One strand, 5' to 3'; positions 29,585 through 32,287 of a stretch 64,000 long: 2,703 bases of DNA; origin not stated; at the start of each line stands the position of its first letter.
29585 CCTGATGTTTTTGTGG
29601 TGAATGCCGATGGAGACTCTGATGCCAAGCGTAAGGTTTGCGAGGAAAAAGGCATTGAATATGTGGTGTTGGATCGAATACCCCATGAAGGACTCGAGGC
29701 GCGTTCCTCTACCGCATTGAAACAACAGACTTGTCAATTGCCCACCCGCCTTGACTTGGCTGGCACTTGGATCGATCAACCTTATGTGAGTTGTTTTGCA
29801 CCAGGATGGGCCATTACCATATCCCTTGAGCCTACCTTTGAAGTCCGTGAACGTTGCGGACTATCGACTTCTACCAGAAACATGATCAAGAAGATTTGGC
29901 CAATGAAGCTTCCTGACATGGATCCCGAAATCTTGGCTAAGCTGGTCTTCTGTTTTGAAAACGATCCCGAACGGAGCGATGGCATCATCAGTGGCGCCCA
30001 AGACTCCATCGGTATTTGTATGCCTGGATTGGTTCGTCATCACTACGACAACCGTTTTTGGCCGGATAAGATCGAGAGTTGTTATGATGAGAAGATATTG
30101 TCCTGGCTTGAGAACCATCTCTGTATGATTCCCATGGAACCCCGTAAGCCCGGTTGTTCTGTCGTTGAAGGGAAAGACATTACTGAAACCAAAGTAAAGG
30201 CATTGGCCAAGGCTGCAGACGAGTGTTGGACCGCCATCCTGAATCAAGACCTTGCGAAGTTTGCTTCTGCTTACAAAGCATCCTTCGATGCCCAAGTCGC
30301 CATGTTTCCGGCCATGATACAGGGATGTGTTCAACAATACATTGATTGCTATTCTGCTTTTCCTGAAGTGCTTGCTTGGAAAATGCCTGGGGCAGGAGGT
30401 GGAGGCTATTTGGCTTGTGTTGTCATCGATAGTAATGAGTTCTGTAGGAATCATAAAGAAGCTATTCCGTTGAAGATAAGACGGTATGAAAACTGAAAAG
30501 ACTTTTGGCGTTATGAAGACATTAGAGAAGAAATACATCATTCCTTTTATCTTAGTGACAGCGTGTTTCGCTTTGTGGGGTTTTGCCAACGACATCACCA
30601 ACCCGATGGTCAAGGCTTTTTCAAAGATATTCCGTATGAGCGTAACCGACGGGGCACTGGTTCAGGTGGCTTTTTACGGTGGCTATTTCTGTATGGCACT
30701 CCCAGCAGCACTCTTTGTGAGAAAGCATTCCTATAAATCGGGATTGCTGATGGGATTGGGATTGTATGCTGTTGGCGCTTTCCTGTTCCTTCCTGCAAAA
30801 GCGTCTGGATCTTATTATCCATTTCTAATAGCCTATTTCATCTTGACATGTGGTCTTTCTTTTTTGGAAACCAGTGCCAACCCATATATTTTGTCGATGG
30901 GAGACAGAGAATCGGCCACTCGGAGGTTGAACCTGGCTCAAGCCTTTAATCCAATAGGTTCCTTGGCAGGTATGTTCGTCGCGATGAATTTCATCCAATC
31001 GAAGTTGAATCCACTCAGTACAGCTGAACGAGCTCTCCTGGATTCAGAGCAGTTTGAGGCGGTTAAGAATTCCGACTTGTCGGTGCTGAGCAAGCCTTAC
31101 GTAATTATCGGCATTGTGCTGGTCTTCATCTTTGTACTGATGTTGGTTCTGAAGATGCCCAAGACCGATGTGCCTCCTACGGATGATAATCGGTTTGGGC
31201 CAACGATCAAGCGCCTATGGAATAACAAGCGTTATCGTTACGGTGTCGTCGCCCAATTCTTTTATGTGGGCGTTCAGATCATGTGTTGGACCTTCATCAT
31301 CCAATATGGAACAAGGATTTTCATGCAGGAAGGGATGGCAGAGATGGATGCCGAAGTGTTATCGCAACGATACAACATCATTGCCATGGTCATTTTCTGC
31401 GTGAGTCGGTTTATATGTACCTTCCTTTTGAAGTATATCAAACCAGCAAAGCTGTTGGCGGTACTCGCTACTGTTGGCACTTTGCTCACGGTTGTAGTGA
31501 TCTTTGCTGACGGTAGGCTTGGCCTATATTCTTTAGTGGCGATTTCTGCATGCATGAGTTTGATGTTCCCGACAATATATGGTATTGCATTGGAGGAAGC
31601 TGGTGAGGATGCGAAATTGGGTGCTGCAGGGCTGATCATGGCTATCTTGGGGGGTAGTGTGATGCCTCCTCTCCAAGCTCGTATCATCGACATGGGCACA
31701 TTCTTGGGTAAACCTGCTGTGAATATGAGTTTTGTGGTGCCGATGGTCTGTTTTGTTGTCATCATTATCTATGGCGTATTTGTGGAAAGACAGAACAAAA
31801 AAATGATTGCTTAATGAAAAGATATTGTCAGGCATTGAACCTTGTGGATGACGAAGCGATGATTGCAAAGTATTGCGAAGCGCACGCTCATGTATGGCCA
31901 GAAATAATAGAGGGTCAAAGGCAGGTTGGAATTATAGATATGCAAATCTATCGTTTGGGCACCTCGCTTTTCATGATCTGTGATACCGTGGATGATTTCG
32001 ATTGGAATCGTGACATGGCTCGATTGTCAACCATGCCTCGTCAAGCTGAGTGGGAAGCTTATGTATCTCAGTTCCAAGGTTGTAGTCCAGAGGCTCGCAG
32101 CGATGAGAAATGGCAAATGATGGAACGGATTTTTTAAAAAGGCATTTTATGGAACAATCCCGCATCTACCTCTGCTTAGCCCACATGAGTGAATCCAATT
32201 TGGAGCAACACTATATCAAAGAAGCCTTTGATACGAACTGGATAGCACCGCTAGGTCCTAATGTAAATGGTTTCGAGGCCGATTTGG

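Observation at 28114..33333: Tightly coupled aminotransferase / [cytidylyltransferase-GHMP kinase fusion] / FucP / RhaM-mutarotase / aminotransferase operon: a possible non-Fkp 6-deoxyhexose salvage-and-activation route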

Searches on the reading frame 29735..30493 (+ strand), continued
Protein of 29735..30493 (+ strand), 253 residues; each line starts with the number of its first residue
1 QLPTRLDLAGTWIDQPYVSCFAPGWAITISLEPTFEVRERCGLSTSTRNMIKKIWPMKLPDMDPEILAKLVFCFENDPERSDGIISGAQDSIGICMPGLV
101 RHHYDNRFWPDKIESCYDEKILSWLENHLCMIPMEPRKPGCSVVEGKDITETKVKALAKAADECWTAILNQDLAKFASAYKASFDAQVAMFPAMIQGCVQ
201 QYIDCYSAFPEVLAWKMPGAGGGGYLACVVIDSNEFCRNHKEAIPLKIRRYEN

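Call 96: fold_search(model_id=the predicted structure, library=pdb)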
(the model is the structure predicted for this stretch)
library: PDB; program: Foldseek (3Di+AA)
matches with E <= 10: 282; with E <= 0.001: 158
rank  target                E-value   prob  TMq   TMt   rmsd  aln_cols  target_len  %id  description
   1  4usk_A                1.7e-10  1.00  0.79  0.59   5.8       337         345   14  Unravelling the B. pseudomallei heptokinase WcbL: from Structure to Drug Discovery. (released 2016-01-13)
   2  4usm_A                5.4e-10  1.00  0.78  0.59   5.3       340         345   13  WcbL complex with glycerol bound to sugar site (released 2016-01-13)
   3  9iit_A                2.1e-09  1.00  0.72  0.22   6.8       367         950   14  Full length structure of FKP in complex with GTP and GDP (released 2025-03-05)
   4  9iip                  2.1e-09  1.00  0.70  0.51   7.1       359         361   14  Fucokinase part of FKP with beta-L-fucose 1-phosphate (released 2025-03-05)
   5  1vis                  5.7e-09  1.00  0.68  0.56   5.0       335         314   13  Crystal structure of mevalonate kinase (released 2003-12-30)
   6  3k85_A                2.5e-08  1.00  0.61  0.52   8.1       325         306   13  Crystal structure of a D-glycero-D-manno-heptose 1-phosphate kinase from Bacteriodes thetaiotaomicron (released 2009-12-08)
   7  4n3o_A                1.3e-07  1.00  0.64  0.51   6.7       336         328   14  2.4 Angstrom Resolution Crystal Structure of Putative Sugar Kinase from Campylobacter jejuni. (released 2013-10-16)
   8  4n3o_B                2.1e-07  1.00  0.61  0.50   7.1       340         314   13  2.4 Angstrom Resolution Crystal Structure of Putative Sugar Kinase from Campylobacter jejuni. (released 2013-10-16)
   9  1kkh                  2.4e-07  1.00  0.66  0.55   5.9       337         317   12  Crystal Structure of the Methanococcus jannaschii Mevalonate Kinase (released 2002-03-27)
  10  1s4e_A                2.8e-07  1.00  0.65  0.50   7.2       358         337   11  Pyrococcus furiosus galactokinase in complex with galactose, ADP and magnesium (released 2004-04-06)
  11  1s4e_E                3.4e-07  1.00  0.65  0.49   7.2       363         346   11  Pyrococcus furiosus galactokinase in complex with galactose, ADP and magnesium (released 2004-04-06)
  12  3qt8_B                4.1e-07  1.00  0.50  0.41  10.4       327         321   12  Crystal structure of mutant S192A Staphylococcus epidermidis mevalonate diphosphate decarboxylase complexed with inhib (released 2011-05-11)
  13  3qt7_A                6.0e-07  1.00  0.50  0.41  11.2       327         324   12  Crystal structure of Staphylococcus epidermidis mevalonate diphosphate decarboxylase complexed with inhibitor 6-FMVAPP (released 2011-05-11)
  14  3qt5_A                6.0e-07  1.00  0.48  0.40  10.3       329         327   13  Crystal structure of Staphylococcus epidermidis mevalonate diphosphate decarboxylase (released 2011-05-11)
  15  3qt5_B                6.4e-07  1.00  0.51  0.42  10.3       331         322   13  Crystal structure of Staphylococcus epidermidis mevalonate diphosphate decarboxylase (released 2011-05-11)
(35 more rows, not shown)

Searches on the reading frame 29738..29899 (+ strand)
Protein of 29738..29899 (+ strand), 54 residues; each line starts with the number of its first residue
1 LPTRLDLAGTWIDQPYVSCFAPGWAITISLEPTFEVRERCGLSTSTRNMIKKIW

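Call 83: search_solved_structures(query=window:29738-29899:+, max_evalue=10, show_alignments=5)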
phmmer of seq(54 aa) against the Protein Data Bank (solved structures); distinct sequences matched with E-value up to 10: 3.
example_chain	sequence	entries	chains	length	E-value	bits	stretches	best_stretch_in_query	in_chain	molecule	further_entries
9iip_A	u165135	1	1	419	0.22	14.9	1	2-31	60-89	L-fucokinase/L-fucose-1-P guanylyltransferase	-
5yys_A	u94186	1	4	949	0.52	13.7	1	2-31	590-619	L-fucokinase, L-fucose-1-P guanylyltransferase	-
9iit_A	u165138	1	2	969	0.54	13.6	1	2-31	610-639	L-fucokinase/L-fucose-1-P guanylyltransferase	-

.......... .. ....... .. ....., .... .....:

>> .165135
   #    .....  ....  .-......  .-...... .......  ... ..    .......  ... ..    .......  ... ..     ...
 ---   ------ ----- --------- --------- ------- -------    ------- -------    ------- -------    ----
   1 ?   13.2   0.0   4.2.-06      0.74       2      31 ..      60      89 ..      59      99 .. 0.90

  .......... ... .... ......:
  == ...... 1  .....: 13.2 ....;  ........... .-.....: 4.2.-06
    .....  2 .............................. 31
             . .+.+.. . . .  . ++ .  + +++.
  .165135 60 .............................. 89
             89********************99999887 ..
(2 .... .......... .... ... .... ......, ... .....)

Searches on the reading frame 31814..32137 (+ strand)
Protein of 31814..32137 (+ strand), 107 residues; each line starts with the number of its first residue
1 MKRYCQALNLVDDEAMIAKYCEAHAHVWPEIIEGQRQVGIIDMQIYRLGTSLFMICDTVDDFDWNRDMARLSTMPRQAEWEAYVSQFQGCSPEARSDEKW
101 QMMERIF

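Call 3: search_protein_families(library=pfam, proteins=[window:31814-32137:+], max_evalue=0.01)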
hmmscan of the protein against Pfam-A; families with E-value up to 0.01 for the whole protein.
window:31814-32137:+ (107 aa): 1 family
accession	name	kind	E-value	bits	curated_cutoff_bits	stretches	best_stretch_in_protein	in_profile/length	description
PF05336.19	rhaM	-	1.4e-27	96.4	23.4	1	3-107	1-103/105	L-rhamnose mutarotase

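Call 4: search_protein_families(library=ncbifam, proteins=[window:31814-32137:+], max_evalue=0.01)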
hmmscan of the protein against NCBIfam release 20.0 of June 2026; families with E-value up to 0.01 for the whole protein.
window:31814-32137:+ (107 aa): 0 families

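Call 54: search_solved_structures(query=window:31814-32134:+, max_evalue=1, show_alignments=2)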
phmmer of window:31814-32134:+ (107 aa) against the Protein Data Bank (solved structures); distinct sequences matched with E-value up to 1: 5.
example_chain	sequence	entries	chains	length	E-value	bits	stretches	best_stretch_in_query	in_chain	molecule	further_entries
2qlx_A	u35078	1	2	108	0.0018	21.5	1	13-93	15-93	L-rhamnose mutarotase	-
2qlw_A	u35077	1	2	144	0.0037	20.5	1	13-93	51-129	RhaU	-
7byu_A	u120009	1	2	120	0.091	16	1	17-107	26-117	L-fucose mutarotase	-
7byw_A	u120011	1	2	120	0.092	16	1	17-107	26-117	L-fucose mutarotase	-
5gkv_A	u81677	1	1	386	0.43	13.8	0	10-74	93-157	Esterase A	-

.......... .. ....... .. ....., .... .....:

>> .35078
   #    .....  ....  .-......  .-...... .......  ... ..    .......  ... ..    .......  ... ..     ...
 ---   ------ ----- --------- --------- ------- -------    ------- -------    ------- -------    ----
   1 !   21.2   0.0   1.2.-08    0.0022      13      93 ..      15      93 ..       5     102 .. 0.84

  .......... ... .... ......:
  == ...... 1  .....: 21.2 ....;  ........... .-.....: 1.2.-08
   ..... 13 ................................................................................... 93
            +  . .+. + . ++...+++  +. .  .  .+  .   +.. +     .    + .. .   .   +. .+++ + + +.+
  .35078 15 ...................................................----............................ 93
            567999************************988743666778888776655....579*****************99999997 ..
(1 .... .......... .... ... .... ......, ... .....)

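Call 72: search_solved_structures(query=A4, max_evalue=1, show_alignments=3)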
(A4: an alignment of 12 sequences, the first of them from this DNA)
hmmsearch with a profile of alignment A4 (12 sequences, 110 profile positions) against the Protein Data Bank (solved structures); distinct sequences matched with E-value up to 1: 6.
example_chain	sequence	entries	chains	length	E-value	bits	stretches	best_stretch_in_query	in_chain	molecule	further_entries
7byu_A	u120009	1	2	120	1e-14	57.7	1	14-109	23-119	L-fucose mutarotase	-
7byw_A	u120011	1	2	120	1e-14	57.7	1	14-109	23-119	L-fucose mutarotase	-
2qlx_A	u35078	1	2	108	7.3e-08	35.7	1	13-94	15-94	L-rhamnose mutarotase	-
2qlw_A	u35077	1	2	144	1.5e-07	34.7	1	13-94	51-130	RhaU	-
1x8d_A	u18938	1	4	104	4.6e-05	26.7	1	15-94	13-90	Hypothetical protein yiiL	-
6hhn_A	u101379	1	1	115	0.00022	24.4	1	17-94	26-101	L-rhamnose mutarotase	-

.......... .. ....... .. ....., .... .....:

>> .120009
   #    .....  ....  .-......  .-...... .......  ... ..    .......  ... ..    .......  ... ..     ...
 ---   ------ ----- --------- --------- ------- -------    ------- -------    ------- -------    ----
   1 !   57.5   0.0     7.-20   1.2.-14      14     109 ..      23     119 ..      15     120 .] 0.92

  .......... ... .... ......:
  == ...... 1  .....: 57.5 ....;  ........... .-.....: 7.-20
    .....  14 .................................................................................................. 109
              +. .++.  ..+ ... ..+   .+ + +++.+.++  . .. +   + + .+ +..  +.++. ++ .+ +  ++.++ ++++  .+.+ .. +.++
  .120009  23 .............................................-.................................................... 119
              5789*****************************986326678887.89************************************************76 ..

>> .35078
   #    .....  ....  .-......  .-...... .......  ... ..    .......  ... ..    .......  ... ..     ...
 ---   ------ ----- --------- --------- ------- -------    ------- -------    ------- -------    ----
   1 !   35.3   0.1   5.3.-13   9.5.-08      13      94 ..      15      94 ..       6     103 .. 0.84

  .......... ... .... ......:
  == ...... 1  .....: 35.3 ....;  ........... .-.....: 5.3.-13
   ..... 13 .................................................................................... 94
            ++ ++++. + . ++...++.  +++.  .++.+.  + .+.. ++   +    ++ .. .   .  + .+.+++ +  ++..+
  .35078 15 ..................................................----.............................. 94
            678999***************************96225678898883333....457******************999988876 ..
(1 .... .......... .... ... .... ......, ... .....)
